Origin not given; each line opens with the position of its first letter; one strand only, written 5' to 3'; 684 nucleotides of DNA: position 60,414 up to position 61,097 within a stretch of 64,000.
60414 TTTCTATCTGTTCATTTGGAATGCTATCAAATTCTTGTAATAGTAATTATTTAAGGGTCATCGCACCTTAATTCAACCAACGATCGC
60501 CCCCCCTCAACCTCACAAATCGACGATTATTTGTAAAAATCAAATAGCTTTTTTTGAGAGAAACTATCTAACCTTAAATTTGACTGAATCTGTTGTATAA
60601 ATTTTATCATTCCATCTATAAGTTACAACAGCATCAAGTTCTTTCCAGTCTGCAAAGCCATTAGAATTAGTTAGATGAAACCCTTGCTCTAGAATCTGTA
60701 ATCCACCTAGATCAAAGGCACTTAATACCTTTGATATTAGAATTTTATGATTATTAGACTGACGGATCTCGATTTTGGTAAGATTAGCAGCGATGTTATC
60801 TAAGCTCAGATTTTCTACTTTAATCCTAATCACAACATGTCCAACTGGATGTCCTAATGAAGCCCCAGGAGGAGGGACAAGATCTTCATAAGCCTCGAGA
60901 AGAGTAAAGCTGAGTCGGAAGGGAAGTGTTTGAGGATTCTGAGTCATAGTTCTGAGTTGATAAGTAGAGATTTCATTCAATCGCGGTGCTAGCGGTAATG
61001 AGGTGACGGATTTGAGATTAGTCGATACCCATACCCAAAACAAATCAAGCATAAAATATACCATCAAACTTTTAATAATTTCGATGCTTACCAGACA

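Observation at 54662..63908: Type-I secretion pair adjacent to a parvulin PPIase, an orphan small ORF and a leaderless calpain-type protease: candidate dedicated protease-export module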

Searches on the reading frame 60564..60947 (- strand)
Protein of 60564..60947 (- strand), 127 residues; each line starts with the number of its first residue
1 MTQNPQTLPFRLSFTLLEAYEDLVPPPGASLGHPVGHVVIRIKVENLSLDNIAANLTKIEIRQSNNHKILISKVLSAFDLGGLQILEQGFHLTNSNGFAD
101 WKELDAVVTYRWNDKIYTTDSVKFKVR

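Call 13: find_homologous_proteins(query=window:60564-60947:-, max_evalue=0.001)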
Query window:60564-60947:- (127 aa): 22 proteins with E <= 0.001 among 30 candidates.
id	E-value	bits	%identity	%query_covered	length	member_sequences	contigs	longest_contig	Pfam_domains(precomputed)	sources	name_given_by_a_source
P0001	5.8e-78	276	100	100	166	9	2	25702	-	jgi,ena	jgi:hypothetical protein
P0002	4.3e-67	241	83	100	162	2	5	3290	-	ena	-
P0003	5.7e-62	225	79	100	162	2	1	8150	-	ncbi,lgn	-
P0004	5.0e-53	196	75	100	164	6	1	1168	-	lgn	-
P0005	1.5e-48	182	63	100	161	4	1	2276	-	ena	-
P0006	2.0e-45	171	62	100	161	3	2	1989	-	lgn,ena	-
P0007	5.1e-41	157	59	99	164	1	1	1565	-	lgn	-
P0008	1.9e-39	152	57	100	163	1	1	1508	-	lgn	-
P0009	2.8e-39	152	58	99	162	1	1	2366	-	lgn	-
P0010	5.3e-39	151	59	100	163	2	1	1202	-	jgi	-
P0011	5.5e-39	151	57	100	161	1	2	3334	-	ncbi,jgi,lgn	jgi:hypothetical protein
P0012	3.8e-38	148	57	100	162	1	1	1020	-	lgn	-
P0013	1.2e-37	146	57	100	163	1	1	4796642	-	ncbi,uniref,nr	ncbi:hypothetical protein [Pseudanabaena sp. ABRG5-3]|uniref:hypothetical protein n=1 Tax=Pseudanaba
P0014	5.5e-36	141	55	99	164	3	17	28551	-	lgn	-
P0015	2.2e-33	133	54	100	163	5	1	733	-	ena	-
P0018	8.3e-33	131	52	94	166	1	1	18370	-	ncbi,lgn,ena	-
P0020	1.4e-31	127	51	94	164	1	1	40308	-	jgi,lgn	jgi:hypothetical protein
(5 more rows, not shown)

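Call 15: find_encoding_contigs(protein=P0013, flank=10000, max_places=2)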
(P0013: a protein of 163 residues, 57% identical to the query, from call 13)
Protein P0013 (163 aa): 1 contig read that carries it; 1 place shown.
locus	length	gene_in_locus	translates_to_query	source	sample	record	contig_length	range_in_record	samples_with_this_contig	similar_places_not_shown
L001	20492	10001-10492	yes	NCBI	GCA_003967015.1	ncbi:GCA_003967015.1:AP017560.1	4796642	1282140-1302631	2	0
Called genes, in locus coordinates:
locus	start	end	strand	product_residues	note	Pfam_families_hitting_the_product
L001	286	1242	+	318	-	PF00890:FAD_binding_2 (faint), PF03486:HI0933_like (faint), PF07992:Pyr_redox_2, PF12831:FAD_oxidored (faint), PF13738:Pyr_redox_3, PF00070:Pyr_redox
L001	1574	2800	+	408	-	PF00291:PALP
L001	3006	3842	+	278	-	PF06167:Peptidase_M90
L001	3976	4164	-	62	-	-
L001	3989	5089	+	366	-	PF00805:Pentapeptide (weak), PF13576:Pentapeptide_3 (faint), PF13599:Pentapeptide_4 (faint), PF00805:Pentapeptide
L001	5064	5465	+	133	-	-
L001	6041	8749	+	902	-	PF04151:PPC, PF00648:Peptidase_C2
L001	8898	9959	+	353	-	PF01609:DDE_Tnp_1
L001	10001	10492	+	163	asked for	-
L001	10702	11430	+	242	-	PF00639:Rotamase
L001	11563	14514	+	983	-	PF00027:cNMP_binding, PF03412:Peptidase_C39 (weak), PF00664:ABC_membrane, PF00005:ABC_tran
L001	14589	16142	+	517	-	PF25919:BSH_CusB (faint), PF00364:Biotin_lipoyl (faint), PF25917:BSH_RND (weak), PF25973:BSH_CzcB (weak), PF25994:HH_AprE, PF26002:Beta-barrel_AprE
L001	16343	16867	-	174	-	PF04832:SOUL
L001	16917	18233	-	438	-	-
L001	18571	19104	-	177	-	PF13358:DDE_3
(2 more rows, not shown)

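Call 16: find_encoding_contigs(protein=P0020, flank=10000, max_places=2)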
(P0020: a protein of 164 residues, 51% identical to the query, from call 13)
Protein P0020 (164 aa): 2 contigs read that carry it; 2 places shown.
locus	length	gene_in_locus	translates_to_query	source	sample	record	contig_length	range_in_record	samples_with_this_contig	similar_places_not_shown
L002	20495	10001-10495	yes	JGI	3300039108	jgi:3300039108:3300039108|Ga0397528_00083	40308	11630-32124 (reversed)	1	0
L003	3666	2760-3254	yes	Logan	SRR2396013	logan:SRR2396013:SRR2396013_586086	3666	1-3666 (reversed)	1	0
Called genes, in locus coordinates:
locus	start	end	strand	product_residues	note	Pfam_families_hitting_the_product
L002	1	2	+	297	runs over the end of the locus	PF03446:NAD_binding_2, PF03807:F420_oxidored, PF14833:NAD_binding_11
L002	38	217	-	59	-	PF26394:Psb34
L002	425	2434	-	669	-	PF00070:Pyr_redox (faint), PF00890:FAD_binding_2 (faint), PF01266:DAO, PF01494:FAD_binding_3 (faint), PF03486:HI0933_like (faint), PF07992:Pyr_redox_2 (faint), PF13738:Pyr_redox_3 (faint), PF05690:ThiG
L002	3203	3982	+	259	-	PF13145:Rotamase_2, PF00639:Rotamase (weak)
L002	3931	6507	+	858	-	PF00027:cNMP_binding (weak), PF03412:Peptidase_C39, PF00664:ABC_membrane, PF00005:ABC_tran, PF02463:SMC_N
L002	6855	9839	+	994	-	PF00648:Peptidase_C2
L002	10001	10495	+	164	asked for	-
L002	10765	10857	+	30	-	-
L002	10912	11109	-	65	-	-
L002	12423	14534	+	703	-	PF04151:PPC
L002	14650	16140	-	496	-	PF01019:G_glu_transpept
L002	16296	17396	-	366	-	PF02771:Acyl-CoA_dh_N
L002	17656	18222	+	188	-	PF00226:DnaJ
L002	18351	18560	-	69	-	-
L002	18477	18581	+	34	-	PF11341:DUF3143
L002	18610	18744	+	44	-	-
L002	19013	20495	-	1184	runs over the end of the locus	PF13493:DUF4118, PF00989:PAS, PF08448:PAS_4, PF13426:PAS_9, PF08447:PAS_3, PF13426:PAS_9, PF08447:PAS_3, PF00512:HisKA, +6 more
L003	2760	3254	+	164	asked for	-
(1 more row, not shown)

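Call 17: find_encoding_contigs(protein=P0014, flank=10000, max_places=3)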
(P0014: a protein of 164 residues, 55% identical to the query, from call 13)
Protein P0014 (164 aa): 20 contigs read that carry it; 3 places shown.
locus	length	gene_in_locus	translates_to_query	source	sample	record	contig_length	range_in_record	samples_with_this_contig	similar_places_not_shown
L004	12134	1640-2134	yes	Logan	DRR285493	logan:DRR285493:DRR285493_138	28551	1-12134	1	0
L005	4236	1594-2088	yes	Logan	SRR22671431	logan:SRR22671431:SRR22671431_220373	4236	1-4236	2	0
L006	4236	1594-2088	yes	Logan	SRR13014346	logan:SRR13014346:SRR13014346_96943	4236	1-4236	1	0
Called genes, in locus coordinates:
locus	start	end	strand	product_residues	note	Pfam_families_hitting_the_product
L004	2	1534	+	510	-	?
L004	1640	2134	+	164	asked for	-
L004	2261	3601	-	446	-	PF01471:PG_binding_1, PF10128:OpcA_G6PD_assem, PF20171:OpcA_G6PD_C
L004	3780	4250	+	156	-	PF13301:DUF4079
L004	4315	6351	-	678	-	-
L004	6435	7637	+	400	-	PF08442:ATP-grasp_2, PF13549:ATP-grasp_5 (faint)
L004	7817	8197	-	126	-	PF13473:Cupredoxin_1 (weak), PF00127:Copper-bind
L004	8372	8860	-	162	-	PF14495:Cytochrom_C550, PF00034:Cytochrom_C (weak)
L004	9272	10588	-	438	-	PF00815:Histidinol_dh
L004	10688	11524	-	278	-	PF13267:DUF4058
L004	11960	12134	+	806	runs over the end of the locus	PF20720:nSTAND3 (weak), PF00004:AAA, PF07728:AAA_5, PF13401:AAA_22 (weak), PF28529:McrB_lid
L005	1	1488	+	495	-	?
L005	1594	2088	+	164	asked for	-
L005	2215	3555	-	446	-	PF01471:PG_binding_1, PF10128:OpcA_G6PD_assem, PF20171:OpcA_G6PD_C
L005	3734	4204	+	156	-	PF13301:DUF4079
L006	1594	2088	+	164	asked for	-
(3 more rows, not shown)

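Call 40: find_encoding_contigs(protein=P0018, flank=10000, max_places=2)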
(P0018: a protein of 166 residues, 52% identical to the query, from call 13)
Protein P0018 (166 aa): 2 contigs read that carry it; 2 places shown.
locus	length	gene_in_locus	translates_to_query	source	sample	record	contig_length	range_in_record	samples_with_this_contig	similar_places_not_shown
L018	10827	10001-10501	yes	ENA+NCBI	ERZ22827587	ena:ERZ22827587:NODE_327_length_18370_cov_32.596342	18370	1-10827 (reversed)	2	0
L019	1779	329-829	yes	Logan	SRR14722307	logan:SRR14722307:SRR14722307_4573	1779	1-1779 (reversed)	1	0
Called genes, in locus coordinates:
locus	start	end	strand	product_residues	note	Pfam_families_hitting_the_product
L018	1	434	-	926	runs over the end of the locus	PF03412:Peptidase_C39, PF00664:ABC_membrane, PF00005:ABC_tran, PF02463:SMC_N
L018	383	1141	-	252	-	PF13145:Rotamase_2 (weak), PF00639:Rotamase (weak)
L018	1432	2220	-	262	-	PF01940:DUF92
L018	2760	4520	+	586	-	PF04151:PPC, PF00082:Peptidase_S8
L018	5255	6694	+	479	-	PF04151:PPC, PF00648:Peptidase_C2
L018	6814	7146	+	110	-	-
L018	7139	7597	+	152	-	PF11663:Toxin_YhaV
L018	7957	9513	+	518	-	PF00082:Peptidase_S8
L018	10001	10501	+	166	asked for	-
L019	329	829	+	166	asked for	-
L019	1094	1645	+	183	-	PF05685:Uma2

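Call 41: find_encoding_contigs(protein=P0001, flank=10000, max_places=3)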
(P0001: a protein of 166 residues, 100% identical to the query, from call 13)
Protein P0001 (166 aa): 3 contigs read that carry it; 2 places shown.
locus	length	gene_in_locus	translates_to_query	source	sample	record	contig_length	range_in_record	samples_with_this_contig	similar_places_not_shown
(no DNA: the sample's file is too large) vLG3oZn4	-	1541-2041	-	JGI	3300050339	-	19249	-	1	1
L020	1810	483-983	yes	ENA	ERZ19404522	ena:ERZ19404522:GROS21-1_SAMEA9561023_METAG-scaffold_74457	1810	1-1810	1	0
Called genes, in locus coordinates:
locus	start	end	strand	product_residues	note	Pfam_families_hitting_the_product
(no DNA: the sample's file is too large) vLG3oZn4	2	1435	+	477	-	?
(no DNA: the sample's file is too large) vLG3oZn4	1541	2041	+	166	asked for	-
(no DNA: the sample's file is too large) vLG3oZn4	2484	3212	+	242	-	PF00639:Rotamase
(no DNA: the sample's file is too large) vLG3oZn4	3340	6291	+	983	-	PF00027:cNMP_binding (weak), PF03412:Peptidase_C39 (weak), PF00664:ABC_membrane, PF00005:ABC_tran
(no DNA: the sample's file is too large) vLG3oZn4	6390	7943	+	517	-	PF25973:BSH_CzcB (faint), PF25994:HH_AprE, PF26002:Beta-barrel_AprE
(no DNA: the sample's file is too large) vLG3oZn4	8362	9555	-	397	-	PF00266:Aminotran_5, PF01212:Beta_elim_lyase (weak)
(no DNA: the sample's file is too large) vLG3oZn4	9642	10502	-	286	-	PF01026:TatD_DNase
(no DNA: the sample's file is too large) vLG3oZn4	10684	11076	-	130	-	PF14250:AbrB-like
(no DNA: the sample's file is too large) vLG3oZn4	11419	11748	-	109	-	-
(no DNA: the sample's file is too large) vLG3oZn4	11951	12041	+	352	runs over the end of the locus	PF01118:Semialdhyde_dh, PF02774:Semialdhyde_dhC, PF22698:Semialdhyde_dhC_1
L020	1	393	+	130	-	?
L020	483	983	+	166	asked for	-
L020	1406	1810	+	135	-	?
